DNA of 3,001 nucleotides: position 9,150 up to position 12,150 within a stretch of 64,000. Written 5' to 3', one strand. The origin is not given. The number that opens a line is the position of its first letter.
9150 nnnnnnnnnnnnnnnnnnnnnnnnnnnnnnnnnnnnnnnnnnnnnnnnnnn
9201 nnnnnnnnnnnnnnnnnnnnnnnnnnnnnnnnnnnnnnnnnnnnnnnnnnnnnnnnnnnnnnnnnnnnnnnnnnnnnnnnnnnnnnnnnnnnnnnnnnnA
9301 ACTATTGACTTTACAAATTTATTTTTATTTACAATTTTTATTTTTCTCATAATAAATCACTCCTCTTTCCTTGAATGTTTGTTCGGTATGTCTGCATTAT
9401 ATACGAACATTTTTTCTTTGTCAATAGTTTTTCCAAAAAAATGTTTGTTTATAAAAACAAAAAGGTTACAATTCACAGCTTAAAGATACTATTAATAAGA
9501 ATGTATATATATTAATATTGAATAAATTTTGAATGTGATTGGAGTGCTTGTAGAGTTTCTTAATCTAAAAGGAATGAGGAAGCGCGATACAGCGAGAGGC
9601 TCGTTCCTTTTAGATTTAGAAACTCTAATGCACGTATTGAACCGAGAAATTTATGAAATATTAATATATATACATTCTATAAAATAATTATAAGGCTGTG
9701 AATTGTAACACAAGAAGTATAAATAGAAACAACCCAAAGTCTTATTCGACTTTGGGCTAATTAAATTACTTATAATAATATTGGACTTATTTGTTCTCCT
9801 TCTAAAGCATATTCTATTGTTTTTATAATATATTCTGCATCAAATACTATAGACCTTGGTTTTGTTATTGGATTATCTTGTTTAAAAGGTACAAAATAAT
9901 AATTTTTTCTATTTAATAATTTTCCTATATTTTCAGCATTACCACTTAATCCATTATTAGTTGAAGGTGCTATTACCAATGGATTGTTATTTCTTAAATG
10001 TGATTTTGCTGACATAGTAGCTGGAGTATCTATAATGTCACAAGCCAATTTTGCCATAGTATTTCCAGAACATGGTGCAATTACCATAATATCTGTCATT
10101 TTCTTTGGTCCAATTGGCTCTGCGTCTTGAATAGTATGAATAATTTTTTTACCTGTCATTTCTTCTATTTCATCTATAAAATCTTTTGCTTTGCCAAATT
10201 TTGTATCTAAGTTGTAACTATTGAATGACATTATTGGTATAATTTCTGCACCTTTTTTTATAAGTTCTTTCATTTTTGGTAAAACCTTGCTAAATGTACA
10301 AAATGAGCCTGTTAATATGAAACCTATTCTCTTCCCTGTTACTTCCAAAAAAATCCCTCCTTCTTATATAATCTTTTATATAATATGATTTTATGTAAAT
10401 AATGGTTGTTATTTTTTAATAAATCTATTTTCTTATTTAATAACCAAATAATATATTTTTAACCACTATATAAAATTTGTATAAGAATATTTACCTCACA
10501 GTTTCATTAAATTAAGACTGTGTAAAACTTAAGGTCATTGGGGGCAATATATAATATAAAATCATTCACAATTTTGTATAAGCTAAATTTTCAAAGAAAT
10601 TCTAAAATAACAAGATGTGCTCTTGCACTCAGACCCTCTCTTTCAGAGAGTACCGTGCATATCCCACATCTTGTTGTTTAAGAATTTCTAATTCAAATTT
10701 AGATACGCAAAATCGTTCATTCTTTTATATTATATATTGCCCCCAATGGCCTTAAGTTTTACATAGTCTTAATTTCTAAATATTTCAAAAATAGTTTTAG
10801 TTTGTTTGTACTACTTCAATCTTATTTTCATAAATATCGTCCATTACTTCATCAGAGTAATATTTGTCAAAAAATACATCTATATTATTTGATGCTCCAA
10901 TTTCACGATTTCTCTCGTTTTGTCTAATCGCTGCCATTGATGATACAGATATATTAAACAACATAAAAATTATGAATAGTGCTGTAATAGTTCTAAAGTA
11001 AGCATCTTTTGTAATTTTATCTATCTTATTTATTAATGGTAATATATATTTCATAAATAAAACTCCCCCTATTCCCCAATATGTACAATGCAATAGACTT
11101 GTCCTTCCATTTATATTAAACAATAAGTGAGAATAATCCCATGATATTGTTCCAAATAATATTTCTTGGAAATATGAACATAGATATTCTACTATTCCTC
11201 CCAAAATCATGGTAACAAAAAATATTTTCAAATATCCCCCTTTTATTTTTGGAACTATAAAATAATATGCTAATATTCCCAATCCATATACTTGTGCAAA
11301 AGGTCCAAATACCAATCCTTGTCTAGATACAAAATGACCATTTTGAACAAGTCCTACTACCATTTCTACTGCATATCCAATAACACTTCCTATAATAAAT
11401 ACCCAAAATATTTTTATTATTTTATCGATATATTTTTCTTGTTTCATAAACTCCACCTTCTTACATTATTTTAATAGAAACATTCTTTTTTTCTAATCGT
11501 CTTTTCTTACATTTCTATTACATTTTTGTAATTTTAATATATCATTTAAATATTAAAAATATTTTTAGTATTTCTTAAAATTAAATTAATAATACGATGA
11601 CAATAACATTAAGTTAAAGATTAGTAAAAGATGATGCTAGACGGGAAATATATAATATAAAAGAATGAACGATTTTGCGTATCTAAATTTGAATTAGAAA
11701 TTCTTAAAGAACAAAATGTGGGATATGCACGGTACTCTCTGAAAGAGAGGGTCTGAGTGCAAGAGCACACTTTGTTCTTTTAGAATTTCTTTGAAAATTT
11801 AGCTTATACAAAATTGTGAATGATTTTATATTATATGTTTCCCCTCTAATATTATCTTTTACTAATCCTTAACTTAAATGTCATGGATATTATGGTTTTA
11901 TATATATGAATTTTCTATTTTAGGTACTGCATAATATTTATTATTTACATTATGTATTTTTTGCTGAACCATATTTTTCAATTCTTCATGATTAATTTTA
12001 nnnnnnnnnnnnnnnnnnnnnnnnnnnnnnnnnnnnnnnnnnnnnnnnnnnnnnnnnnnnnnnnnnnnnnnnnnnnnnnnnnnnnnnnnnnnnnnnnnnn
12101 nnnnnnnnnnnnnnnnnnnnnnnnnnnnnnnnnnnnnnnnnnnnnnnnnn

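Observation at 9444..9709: Hairpin element family 1: conserved 32-nt GC-rich apex on a co-varying 27-bp helix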

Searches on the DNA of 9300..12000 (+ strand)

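Call 13: search_rna_families(source=window, start=9300, end=12000, threshold=evalue, max_evalue=10)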
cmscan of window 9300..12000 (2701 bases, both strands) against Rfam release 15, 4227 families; matches with E-value up to 10: 5.
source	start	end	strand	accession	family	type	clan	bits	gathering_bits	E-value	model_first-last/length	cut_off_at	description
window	9545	9632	+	RF03743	MIR7696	Gene; miRNA;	-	38.3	83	3.7e-05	1-88/88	no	MIR7696 microRNA precursor family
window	10593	10694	-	RF04165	mir-2483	Gene; miRNA;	-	20.3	75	1.5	1-80/80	no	mir-2483 microRNA precursor family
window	10595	10689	-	RF03616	MIR1888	Gene; miRNA;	-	19.9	72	1.9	1-101/101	no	MIR1888 microRNA precursor family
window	10839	10905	-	RF04301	mir-200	Gene; miRNA;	-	18.1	86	2.4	1-76/76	no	mir-200 microRNA precursor family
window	11568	11595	-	RF00207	K10_TLS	Cis-reg;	-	16.7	43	9.2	10-38/48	no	K10 transport/localisation element (TLS)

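Call 32: search_dna_similar(query=window:9525-9660:+, collection=plasmids, mode=distant, max_evalue=10, max_rows=30)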
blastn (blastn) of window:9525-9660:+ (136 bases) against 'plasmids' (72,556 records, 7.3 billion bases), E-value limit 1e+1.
Records with a match: 2; places in all: 2; records where one place covers at least 80% of the query: 0.
Best place of each record, by identity: >=99% 1; 80-90% 1.
By first word of the organism name: Nitrosospira 1; Calothrix 1.
By predicted mobility (MOB-suite, as given by PLSDB): conjugative 1; mobilizable 1.
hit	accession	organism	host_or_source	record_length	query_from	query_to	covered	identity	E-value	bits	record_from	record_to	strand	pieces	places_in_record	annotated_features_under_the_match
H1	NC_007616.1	Nitrosospira multiformis ATCC 25196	-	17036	1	37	27%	83.8%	4e-1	41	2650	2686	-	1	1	helix-turn-helix transcriptional regulator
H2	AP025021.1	Calothrix sp. PCC 7716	-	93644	84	103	15%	100.0%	4e+0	37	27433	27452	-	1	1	hypothetical protein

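Call 55: search_dna_similar(query=window:9455-9720:+, collection=phages, mode=distant, max_evalue=1, max_rows=15)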
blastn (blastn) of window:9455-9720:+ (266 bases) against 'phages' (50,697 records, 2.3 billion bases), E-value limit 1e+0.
Records with a match: 18; places in all: 18; records where one place covers at least 80% of the query: 0.
Best place of each record, by identity: >=99% 1; 80-90% 16; 60-80% 1.
By first word of the organism name: Bacillus 7; Staphylococcus 3; Salmonella 2; Yersinia 2; Caudoviricetes 1; Escherichia 1; Enterococcus 1; Synechococcus 1.
By host as written in the record: Bacillus subtilis 4; - 2; Staphylococcus aureus 2; Yersinia enterocolitica 2; Bacillus subtilis subsp. subtilis 168 2; Escherichia coli O157:H7 ATCC 43895 1; Salmonella enterica subsp. enterica serovar Kentucky 1; methicillin-resistant Staphylococcus aureus spa type t127 1; and 3 more.
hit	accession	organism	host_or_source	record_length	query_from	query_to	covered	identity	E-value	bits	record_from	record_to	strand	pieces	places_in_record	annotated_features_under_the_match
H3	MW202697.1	Caudoviricetes sp.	Manatee Spring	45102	195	238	17%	82.6%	3e-1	41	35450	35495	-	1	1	hypothetical protein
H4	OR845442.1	Escherichia phage ECO95 1-6-1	Escherichia coli O157:H7 ATCC 43895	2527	40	84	17%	80.4%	9e-1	40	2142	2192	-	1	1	record has no annotation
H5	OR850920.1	Salmonella phage S.Kent 1-2-1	Salmonella enterica subsp. enterica ...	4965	40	84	17%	80.4%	9e-1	40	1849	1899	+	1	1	record has no annotation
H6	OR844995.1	Staphylococcus phage SA 1306 Kay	Staphylococcus aureus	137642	37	82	17%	78.4%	9e-1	39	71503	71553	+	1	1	record has no annotation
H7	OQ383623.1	Salmonella phage MET_P1_082_240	cattle manure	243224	197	239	16%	83.7%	9e-1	40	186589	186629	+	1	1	none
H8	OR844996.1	Staphylococcus phage SA 1306 Kay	Staphylococcus aureus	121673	27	68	16%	85.7%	7e-2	43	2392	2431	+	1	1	record has no annotation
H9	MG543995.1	Staphylococcus phage UPMK_1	methicillin-resistant Staphylococcus ...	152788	27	67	15%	85.4%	3e-1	41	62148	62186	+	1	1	none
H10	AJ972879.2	Yersinia phage phiR1-37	Yersinia enterocolitica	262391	1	42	16%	81.0%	3e-1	41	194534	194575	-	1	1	g272: phage structural protein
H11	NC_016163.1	Yersinia phage phiR1-37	Yersinia enterocolitica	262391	1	42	16%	81.0%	3e-1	41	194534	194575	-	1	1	g272: hypothetical protein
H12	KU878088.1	Bacillus phage AR9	Bacillus subtilis subsp. subtilis 168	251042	203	238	14%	86.8%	9e-1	40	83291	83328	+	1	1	none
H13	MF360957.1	Bacillus phage PBS1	Bacillus subtilis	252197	203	238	14%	86.8%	9e-1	40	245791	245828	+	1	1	none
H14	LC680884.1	Bacillus phage PBS1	Bacillus subtilis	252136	203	238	14%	86.8%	9e-1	40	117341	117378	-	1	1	none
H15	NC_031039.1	Bacillus phage AR9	Bacillus subtilis subsp. subtilis 168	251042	203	238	14%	86.8%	9e-1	40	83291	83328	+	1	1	none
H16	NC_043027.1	Bacillus phage PBS1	Bacillus subtilis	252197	203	238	14%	86.8%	9e-1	40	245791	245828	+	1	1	none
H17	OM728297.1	Bacillus phage vB_BsuM-Goe21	Bacillus subtilis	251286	203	238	14%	86.8%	9e-1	40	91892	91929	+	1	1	none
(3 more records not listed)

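Call 77: build_rna_model(alignment_id=A7)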
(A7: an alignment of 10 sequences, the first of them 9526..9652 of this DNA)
Model R1 built from alignment A7 (10 sequences, 128 columns); structure: RNAalifold consensus.
model positions 127; base pairs 39; branch points 0; effective number of sequences 1.07; information 0.59 bits per position. Calibrated on 0.2 Mb of random sequence (short: E-values are rough).
structure used (alignment columns):
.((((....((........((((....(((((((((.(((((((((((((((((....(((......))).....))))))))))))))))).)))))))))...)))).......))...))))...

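Call 78: search_with_rna_model(model_id=R1, sources=[window, L001, L002, L003, L004, L005, L006, L007, L008, L009, L010, L011, L012, L013, L014, L015, L016, L019, L031, L032], max_evalue=10)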
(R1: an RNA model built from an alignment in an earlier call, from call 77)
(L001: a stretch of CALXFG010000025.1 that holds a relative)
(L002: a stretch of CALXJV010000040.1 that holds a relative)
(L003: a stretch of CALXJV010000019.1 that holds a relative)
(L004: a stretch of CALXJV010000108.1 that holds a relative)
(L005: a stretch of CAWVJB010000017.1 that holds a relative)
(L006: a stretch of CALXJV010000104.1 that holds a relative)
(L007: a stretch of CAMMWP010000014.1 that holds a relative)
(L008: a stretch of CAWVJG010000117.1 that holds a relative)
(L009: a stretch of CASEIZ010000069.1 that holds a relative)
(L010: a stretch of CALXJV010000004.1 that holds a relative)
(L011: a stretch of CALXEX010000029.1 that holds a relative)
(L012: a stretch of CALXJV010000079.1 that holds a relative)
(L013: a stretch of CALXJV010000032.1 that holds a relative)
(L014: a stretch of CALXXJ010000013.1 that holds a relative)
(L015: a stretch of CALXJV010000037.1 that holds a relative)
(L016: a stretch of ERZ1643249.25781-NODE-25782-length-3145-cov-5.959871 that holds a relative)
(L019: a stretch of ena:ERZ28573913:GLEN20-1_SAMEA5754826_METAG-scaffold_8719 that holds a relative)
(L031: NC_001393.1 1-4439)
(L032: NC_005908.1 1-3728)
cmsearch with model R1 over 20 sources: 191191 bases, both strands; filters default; matches with E-value up to 10: 42.
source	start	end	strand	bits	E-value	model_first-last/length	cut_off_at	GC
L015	4214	4340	+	154.9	4.9e-33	1-127/127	no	0.39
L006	1998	2124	+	154.3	6.8e-33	1-127/127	no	0.36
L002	1110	1236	-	152.9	1.4e-32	1-127/127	no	0.39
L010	4614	4740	-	152.9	1.4e-32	1-127/127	no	0.39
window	9526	9652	+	152.2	2.1e-32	1-127/127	no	0.38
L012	6152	6278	-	151.7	2.7e-32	1-127/127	no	0.37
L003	3154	3280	-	149.9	7.3e-32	1-127/127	no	0.38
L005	7735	7861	-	144.3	1.5e-30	1-127/127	no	0.38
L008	2996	3122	-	144.3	1.5e-30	1-127/127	no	0.38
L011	1331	1457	+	144.3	1.5e-30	1-127/127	no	0.38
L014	2001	2127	+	144.3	1.5e-30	1-127/127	no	0.38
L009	573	699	+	143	3e-30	1-127/127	no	0.42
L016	965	1091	-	140.5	1.2e-29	1-127/127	no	0.42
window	21010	21137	+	129.5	4.2e-27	1-127/127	no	0.38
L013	3669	3796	-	127.7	1.1e-26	1-127/127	no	0.38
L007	2734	2861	-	121.3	3.5e-25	1-127/127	no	0.37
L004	223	337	-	77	7.8e-15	1-127/127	no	0.41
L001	7134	7259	+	71.9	1.3e-13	1-127/127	no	0.33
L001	1877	2021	-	68.7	6.8e-13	1-127/127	no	0.33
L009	3980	4107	+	48.6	3.4e-08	1-127/127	no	0.29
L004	45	150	-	38.6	7.5e-06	1-127/127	no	0.28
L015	4212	4338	-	38.3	8.8e-06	1-127/127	no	0.39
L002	1129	1218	+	37.8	1.2e-05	19-108/127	no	0.41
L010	4633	4722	+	37.8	1.2e-05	19-108/127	no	0.41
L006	1996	2122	-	37.8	1.2e-05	1-127/127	no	0.36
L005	7758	7838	+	35.1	4.9e-05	24-104/127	no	0.35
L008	3019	3099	+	35.1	4.9e-05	24-104/127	no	0.35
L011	1354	1434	-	35.1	4.9e-05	24-104/127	no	0.35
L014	2024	2104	-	35.1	4.9e-05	24-104/127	no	0.35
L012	6154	6280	+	32.5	0.0002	1-127/127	no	0.37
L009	591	680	-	32.5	0.0002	19-108/127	no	0.42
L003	3156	3282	+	32.2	0.00023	1-127/127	no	0.38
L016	990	1068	+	32.2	0.00024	26-104/127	no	0.41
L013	5109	5253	-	31.3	0.00038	1-127/127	no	0.3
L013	3695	3770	+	31.2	0.0004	27-102/127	no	0.41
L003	1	126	+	30.5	0.0006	13-127/127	5'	0.32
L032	659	779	+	16.5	1.1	1-127/127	no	0.41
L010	4159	4237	-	15.3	2.1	1-127/127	no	0.41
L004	238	310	+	15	2.5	28-100/127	no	0.42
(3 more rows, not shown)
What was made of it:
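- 10509..10775 (+): 'Family 2' hairpin, a related member of the same superfamily. The covariance model gives a weak hit at 10569-10713 (call 78).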
